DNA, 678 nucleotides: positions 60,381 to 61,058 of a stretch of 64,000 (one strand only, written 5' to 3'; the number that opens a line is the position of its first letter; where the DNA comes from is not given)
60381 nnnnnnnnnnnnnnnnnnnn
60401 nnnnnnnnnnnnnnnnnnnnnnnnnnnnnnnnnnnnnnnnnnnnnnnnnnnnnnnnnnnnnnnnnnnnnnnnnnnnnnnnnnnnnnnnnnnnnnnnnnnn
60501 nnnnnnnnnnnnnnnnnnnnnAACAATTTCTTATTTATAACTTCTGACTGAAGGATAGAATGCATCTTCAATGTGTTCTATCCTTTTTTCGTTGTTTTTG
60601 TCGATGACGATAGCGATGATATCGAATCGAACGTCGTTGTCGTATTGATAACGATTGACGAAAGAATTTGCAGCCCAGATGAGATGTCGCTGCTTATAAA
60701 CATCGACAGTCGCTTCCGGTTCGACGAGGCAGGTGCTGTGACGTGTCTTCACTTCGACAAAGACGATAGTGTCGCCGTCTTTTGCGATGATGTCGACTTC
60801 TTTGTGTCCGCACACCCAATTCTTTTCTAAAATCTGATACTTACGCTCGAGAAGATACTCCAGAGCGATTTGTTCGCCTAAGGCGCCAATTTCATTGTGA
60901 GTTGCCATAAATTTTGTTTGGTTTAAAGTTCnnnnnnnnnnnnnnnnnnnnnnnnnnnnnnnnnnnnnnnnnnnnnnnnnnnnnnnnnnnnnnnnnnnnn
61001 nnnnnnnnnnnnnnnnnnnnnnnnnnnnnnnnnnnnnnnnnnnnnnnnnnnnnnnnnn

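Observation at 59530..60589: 1020-bp single-gene insertion flanked by perfect 40-bp direct repeats that duplicate the yraN 3' end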

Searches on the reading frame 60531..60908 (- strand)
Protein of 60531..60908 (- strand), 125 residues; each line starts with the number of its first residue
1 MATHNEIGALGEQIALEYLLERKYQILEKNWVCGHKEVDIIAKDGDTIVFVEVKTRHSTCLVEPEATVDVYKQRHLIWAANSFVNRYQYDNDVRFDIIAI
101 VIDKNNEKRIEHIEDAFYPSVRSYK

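Call 4: search_protein_families(library=pfam, proteins=[window:60531-60908:-], max_evalue=0.1)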
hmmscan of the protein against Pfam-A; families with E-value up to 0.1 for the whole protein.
window:60531-60908:- (125 aa): 7 families
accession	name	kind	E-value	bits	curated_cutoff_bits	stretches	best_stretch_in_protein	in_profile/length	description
PF02021.23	UPF0102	-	3.4e-25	88.6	23.6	1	11-100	1-80/80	Uncharacterised protein family UPF0102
PF08378.17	NERD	-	4.6e-05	24.3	22.1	1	8-60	2-60/111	Nuclease-related domain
PF03008.20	DUF234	-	0.027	15.3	22.5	1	21-57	54-91/100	Archaea bacterial proteins of unknown function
PF13635.12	DUF4143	-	0.04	14.1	28.1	1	4-55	103-159/160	Domain of unknown function (DUF4143)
PF01870.24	Hjc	-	0.043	14.2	21.1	1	37-59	30-52/93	Archaeal holliday junction resolvase (hjc)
PF13020.12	NOV_C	-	0.061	13.8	22.1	0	11-57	1-51/91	Protein NO VEIN, C-terminal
PF01939.22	NucS_C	-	0.087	13.3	24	0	18-58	14-55/124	Endonuclease NucS C-terminal domain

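Call 11: search_protein_families(library=ncbifam, proteins=[window:60531-60908:-], max_evalue=1)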
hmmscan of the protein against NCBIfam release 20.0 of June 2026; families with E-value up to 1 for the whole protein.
window:60531-60908:- (125 aa): 24 families
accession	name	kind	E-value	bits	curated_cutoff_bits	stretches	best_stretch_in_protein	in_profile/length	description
NF009154.0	PRK12497.3-3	equivalog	2.4e-32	111.5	109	1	3-117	8-123/123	YraN family protein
NF011268.0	PRK14675.1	equivalog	3.9e-32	110.9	180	1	5-117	10-123/127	hypothetical protein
NF011273.0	PRK14680.1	equivalog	6.3e-28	97.4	199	1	3-117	4-118/134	hypothetical protein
NF011274.0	PRK14681.1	equivalog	1.5e-24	86.6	207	1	3-117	41-158/158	hypothetical protein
NF009150.0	PRK12497.1-3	equivalog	1.3e-23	83.3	81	1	2-117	3-117/118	YraN family protein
NF011271.0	PRK14678.1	equivalog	1.6e-22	79.8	172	1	4-116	5-116/120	hypothetical protein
NF009152.0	PRK12497.2-4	equivalog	2.6e-18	66.1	111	1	4-113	7-112/114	YraN family protein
NF009153.0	PRK12497.3-1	equivalog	2.7e-18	66.3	171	1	3-114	8-122/125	YraN family protein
NF011280.0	PRK14688.1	equivalog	1.2e-17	64.1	230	1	4-116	5-117/121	hypothetical protein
TIGR00252.1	TIGR00252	hypoth_equivalog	2e-17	63.3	69.05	1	5-116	7-118/123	YraN family protein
NF011270.0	PRK14677.1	equivalog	8.6e-17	61.4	124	1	12-115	8-104/108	hypothetical protein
NF009151.0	PRK12497.1-5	equivalog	2.4e-16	60.2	124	1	7-117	16-122/126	YraN family protein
NF011275.0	PRK14682.1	equivalog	4.4e-16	59.2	203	1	6-117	5-114/117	hypothetical protein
NF011267.0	PRK14674.1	equivalog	1.6e-15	57.4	232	1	5-108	5-110/133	hypothetical protein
NF011277.0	PRK14684.1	equivalog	3.1e-13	49.8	199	1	5-105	6-108/120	hypothetical protein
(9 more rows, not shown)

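Call 49: find_homologous_proteins(query=window:60531-60908:-)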
Query window:60531-60908:- (125 aa): 2656 proteins with E <= 0.001 among 2668 candidates; the best 120 are listed.
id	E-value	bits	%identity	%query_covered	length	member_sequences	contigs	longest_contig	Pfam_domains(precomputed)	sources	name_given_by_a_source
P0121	2.8e-77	275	99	100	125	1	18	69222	PF02021.24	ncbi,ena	-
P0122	3.8e-77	274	98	100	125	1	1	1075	PF02021.24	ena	-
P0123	6.7e-77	273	98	100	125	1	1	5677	PF02021.24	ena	-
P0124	7.2e-77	273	98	100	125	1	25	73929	PF02021.24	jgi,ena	jgi:putative endonuclease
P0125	7.2e-77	273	98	100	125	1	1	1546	PF02021.24,PF08378.18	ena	-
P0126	7.8e-77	273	98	100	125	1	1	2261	PF02021.24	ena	-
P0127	8.9e-77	273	98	100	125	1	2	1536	PF02021.24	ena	-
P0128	1.0e-76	273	98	100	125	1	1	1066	PF02021.24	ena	-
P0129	1.0e-76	273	98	100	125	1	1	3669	PF02021.24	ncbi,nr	ncbi:MAG: YraN family protein [Bacteroidales bacterium]|nr:YraN family protein [Bacteroidales bacter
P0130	1.0e-76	273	98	100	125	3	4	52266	PF02021.24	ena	-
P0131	1.4e-76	272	98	100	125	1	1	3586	PF02021.24,PF08378.18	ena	-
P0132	2.0e-76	272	98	100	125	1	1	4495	PF02021.24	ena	-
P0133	2.3e-76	272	98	100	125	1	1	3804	PF02021.24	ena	-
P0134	2.6e-76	271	98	100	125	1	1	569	PF02021.24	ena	-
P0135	3.2e-76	271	98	100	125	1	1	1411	PF02021.24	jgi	jgi:putative endonuclease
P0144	1.1e-74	266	98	97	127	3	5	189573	PF02021.24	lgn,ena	-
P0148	2.9e-74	265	97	98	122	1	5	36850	PF02021.24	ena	-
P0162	4.2e-71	255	91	100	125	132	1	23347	PF02021.24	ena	-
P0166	1.5e-66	240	88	98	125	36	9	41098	PF02021.24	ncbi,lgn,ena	-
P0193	2.1e-64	233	82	100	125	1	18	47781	PF02021.24,PF08378.18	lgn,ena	-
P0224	6.0e-62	225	78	100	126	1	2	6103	PF02021.24,PF08378.18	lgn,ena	-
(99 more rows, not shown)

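Call 51: find_encoding_contigs(protein=P0166, flank=4000, max_places=3)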
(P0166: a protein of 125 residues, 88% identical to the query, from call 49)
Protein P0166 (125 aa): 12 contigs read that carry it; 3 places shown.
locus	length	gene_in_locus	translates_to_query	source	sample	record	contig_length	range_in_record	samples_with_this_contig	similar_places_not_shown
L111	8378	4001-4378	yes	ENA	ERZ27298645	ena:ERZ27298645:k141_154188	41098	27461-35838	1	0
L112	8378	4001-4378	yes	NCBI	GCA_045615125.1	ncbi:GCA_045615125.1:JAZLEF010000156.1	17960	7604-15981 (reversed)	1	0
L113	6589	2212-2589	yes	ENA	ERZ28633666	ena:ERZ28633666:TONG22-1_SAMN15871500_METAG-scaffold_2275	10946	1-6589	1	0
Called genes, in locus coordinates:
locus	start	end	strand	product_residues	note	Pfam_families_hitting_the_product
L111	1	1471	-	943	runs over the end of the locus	PF02739:5_3_exonuc_N, PF01367:5_3_exonuc, PF01612:DNA_pol_A_exo1, PF22619:DNA_polI_exo1 (weak), PF00476:DNA_pol_A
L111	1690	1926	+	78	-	PF00550:PP-binding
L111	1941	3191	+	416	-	PF00109:ketoacyl-synt, PF02801:Ketoacyl-synt_C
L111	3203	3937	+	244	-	PF14622:Ribonucleas_3_3, PF22935:RM44_endonuclase (weak), PF00636:Ribonuclease_3, PF00035:dsrm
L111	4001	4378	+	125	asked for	PF02021:UPF0102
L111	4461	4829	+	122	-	-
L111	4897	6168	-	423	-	PF13568:OMP_b-brl_2, PF00691:OmpA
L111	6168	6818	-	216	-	-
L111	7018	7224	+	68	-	PF14899:DUF4492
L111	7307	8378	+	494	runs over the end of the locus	PF01654:Cyt_bd_oxida_I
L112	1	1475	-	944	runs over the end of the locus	PF02739:5_3_exonuc_N, PF01367:5_3_exonuc, PF01612:DNA_pol_A_exo1, PF22619:DNA_polI_exo1 (weak), PF00476:DNA_pol_A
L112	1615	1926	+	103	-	PF00550:PP-binding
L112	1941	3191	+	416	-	PF00109:ketoacyl-synt, PF02801:Ketoacyl-synt_C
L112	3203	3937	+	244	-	PF14622:Ribonucleas_3_3, PF22935:RM44_endonuclase (weak), PF00636:Ribonuclease_3, PF00035:dsrm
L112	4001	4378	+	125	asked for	PF02021:UPF0102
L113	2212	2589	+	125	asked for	PF02021:UPF0102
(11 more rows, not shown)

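Call 52: find_encoding_contigs(protein=P0193, flank=4000, max_places=3)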
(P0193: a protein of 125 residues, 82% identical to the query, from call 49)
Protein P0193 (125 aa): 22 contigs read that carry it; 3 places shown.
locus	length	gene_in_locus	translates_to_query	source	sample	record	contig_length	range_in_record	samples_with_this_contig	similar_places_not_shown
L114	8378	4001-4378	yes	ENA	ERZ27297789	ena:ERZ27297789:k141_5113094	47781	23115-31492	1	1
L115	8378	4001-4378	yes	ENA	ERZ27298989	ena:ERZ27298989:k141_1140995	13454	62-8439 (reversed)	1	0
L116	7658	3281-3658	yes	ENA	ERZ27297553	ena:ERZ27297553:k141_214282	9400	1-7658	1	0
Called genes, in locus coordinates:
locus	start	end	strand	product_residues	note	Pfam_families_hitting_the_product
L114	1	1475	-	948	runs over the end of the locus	PF02739:5_3_exonuc_N, PF01367:5_3_exonuc, PF01612:DNA_pol_A_exo1, PF22619:DNA_polI_exo1 (weak), PF00476:DNA_pol_A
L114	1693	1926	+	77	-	PF00550:PP-binding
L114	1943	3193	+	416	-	PF00109:ketoacyl-synt, PF02801:Ketoacyl-synt_C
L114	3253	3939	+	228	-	PF14622:Ribonucleas_3_3, PF22935:RM44_endonuclase (weak), PF00636:Ribonuclease_3, PF00035:dsrm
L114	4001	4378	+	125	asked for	PF08378:NERD (weak), PF02021:UPF0102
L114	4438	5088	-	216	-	PF14512:TM1586_NiRdase (weak), PF00881:Nitroreductase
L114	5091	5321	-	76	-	-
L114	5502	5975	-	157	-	PF02590:SPOUT_MTase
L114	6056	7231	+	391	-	PF00491:Arginase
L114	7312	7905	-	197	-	PF02075:RuvC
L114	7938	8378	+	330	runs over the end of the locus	PF03706:LPG_synthase_TM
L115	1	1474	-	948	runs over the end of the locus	PF02739:5_3_exonuc_N, PF01367:5_3_exonuc, PF01612:DNA_pol_A_exo1, PF22619:DNA_polI_exo1 (weak), PF00476:DNA_pol_A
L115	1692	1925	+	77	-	PF00550:PP-binding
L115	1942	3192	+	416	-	PF00109:ketoacyl-synt, PF02801:Ketoacyl-synt_C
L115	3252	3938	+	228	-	PF14622:Ribonucleas_3_3, PF22935:RM44_endonuclase (weak), PF00636:Ribonuclease_3, PF00035:dsrm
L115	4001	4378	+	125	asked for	PF08378:NERD (weak), PF02021:UPF0102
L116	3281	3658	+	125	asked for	PF08378:NERD (weak), PF02021:UPF0102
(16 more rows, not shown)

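Call 53: find_encoding_contigs(protein=P0224, flank=4000, max_places=3)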
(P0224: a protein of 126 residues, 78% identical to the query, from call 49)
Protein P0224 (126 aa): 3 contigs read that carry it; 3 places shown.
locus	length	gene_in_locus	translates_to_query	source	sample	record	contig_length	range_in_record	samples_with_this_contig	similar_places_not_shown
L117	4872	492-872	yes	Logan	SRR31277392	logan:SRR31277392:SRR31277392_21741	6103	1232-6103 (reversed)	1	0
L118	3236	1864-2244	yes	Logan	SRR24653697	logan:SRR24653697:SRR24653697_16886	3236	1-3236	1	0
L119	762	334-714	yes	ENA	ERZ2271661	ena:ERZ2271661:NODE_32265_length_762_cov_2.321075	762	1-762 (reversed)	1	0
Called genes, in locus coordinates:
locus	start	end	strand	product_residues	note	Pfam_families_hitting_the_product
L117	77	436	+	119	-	PF05635:23S_rRNA_IVP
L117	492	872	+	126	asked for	PF08378:NERD (weak), PF02021:UPF0102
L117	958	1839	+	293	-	PF03783:CsgG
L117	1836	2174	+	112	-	-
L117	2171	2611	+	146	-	PF16068:DUF4810 (faint)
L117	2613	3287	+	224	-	PF05643:GNA1162-like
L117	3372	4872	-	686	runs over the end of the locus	PF00133:tRNA-synt_1, PF09334:tRNA-synt_1g, PF08264:Anticodon_1 (weak), PF19303:Anticodon_3, PF01588:tRNA_bind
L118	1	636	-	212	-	?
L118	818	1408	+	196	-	PF13580:SIS_2, PF01380:SIS (weak)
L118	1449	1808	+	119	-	PF05635:23S_rRNA_IVP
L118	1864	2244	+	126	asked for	PF08378:NERD (weak), PF02021:UPF0102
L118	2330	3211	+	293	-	PF03783:CsgG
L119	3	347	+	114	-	?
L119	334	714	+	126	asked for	PF08378:NERD (weak), PF02021:UPF0102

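Call 64: find_encoding_contigs(protein=P0144, flank=4000, max_places=4)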
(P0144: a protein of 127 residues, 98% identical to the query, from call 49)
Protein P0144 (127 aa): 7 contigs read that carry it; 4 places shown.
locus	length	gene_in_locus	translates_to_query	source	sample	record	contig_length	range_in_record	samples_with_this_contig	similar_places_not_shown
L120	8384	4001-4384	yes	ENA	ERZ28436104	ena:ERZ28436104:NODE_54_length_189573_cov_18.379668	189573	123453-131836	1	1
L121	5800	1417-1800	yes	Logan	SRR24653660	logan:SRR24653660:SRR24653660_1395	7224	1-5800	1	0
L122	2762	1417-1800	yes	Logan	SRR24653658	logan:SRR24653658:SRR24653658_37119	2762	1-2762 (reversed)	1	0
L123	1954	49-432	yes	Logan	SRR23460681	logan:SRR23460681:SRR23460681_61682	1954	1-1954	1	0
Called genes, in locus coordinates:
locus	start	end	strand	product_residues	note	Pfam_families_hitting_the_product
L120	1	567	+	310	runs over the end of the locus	-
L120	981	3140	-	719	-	PF10459:Peptidase_S46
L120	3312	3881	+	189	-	PF13580:SIS_2, PF01380:SIS (weak)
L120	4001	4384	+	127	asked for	PF02021:UPF0102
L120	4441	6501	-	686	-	PF00133:tRNA-synt_1, PF09334:tRNA-synt_1g, PF08264:Anticodon_1 (weak), PF19303:Anticodon_3, PF01588:tRNA_bind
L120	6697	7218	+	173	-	PF09918:DUF2148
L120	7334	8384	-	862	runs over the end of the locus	PF09113:N-glycanase_C, PF18962:Por_Secre_tail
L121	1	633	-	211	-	?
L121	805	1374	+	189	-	PF13580:SIS_2, PF01380:SIS (weak)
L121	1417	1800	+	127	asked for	PF02021:UPF0102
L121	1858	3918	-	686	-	PF00133:tRNA-synt_1, PF09334:tRNA-synt_1g, PF08264:Anticodon_1 (weak), PF19303:Anticodon_3, PF01588:tRNA_bind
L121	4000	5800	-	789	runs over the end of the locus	PF13620:CarboxypepD_reg, PF13715:CarbopepD_reg_2, PF07715:Plug, PF00593:TonB_dep_Rec_b-barrel, PF14905:OMP_b-brl_3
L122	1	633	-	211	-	?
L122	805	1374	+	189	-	PF13580:SIS_2, PF01380:SIS (weak)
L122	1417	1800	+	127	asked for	PF02021:UPF0102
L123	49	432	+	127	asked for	PF02021:UPF0102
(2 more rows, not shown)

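Call 65: find_encoding_contigs(protein=P0148, flank=4000, max_places=4)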
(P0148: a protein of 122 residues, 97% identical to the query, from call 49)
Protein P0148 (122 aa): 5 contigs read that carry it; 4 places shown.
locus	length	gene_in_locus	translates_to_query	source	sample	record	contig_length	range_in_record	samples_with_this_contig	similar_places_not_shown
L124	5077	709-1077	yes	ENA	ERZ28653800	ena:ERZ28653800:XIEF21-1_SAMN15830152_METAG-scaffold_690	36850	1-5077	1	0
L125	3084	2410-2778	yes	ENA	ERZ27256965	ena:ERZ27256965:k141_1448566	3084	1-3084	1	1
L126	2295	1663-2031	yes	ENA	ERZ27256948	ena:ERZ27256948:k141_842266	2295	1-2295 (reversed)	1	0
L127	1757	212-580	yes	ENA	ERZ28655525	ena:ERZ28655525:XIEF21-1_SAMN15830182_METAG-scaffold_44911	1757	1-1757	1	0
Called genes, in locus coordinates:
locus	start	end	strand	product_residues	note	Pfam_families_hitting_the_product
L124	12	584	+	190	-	PF13580:SIS_2, PF01380:SIS (weak)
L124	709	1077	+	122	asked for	PF02021:UPF0102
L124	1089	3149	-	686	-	PF00133:tRNA-synt_1, PF09334:tRNA-synt_1g, PF08264:Anticodon_1 (weak), PF19303:Anticodon_3, PF01588:tRNA_bind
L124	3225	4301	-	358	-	PF02661:Fic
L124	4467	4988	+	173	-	PF09918:DUF2148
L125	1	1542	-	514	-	?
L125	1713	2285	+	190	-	PF13580:SIS_2, PF01380:SIS (weak)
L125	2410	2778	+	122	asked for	PF02021:UPF0102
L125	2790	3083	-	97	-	?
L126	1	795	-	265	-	?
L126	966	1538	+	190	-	PF13580:SIS_2, PF01380:SIS (weak)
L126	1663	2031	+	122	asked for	PF02021:UPF0102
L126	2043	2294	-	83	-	?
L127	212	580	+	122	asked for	PF02021:UPF0102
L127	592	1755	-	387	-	?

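Call 78: find_encoding_contigs(protein=P0124, flank=2500, max_places=8)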
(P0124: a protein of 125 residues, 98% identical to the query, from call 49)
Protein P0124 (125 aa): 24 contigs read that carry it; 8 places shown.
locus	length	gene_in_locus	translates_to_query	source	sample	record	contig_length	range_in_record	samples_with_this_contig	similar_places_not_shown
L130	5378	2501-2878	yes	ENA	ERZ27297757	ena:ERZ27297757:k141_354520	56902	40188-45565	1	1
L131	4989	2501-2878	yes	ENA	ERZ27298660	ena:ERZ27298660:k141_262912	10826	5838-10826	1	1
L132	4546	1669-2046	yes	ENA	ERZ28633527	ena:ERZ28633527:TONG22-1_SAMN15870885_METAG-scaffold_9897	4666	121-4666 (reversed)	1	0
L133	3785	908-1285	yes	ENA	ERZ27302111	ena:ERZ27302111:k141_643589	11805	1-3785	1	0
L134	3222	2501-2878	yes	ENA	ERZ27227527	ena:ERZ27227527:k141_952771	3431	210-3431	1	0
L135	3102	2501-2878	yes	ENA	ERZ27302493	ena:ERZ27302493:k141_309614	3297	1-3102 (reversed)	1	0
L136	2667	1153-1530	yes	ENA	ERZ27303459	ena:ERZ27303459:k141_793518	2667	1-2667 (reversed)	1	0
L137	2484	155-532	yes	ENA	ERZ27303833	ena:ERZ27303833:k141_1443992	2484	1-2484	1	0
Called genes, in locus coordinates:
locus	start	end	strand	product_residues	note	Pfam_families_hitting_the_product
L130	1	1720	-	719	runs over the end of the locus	PF10459:Peptidase_S46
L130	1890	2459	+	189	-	PF13580:SIS_2, PF01380:SIS (weak)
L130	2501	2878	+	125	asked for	PF02021:UPF0102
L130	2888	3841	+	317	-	PF10543:ORF6N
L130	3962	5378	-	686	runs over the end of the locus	PF00133:tRNA-synt_1, PF09334:tRNA-synt_1g, PF08264:Anticodon_1 (weak), PF19303:Anticodon_3, PF01588:tRNA_bind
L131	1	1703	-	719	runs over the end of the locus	PF10459:Peptidase_S46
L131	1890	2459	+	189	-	PF13580:SIS_2, PF01380:SIS (weak)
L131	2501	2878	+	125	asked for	PF02021:UPF0102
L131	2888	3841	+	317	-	PF10543:ORF6N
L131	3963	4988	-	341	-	?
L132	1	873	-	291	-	?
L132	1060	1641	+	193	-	PF13580:SIS_2, PF01380:SIS (weak)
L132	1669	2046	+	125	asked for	PF02021:UPF0102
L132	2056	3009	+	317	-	PF10543:ORF6N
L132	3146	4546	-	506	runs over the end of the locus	?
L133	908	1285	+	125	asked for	PF02021:UPF0102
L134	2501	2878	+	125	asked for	PF02021:UPF0102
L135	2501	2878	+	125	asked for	PF02021:UPF0102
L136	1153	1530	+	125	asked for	PF02021:UPF0102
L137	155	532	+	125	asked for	PF02021:UPF0102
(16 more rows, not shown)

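Call 83: find_encoding_contigs(protein=P0162, flank=3000, max_places=4)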
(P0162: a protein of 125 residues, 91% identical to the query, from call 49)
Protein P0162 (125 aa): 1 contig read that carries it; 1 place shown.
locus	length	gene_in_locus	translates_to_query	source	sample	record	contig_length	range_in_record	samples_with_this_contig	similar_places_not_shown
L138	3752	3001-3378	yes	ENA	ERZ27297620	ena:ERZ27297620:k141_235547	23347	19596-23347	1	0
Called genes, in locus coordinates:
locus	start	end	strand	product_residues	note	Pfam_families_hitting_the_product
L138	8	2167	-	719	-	PF10459:Peptidase_S46, PF13365:Trypsin_2 (faint)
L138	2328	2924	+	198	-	PF13580:SIS_2, PF01380:SIS (weak)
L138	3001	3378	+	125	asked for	PF02021:UPF0102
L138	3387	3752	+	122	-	?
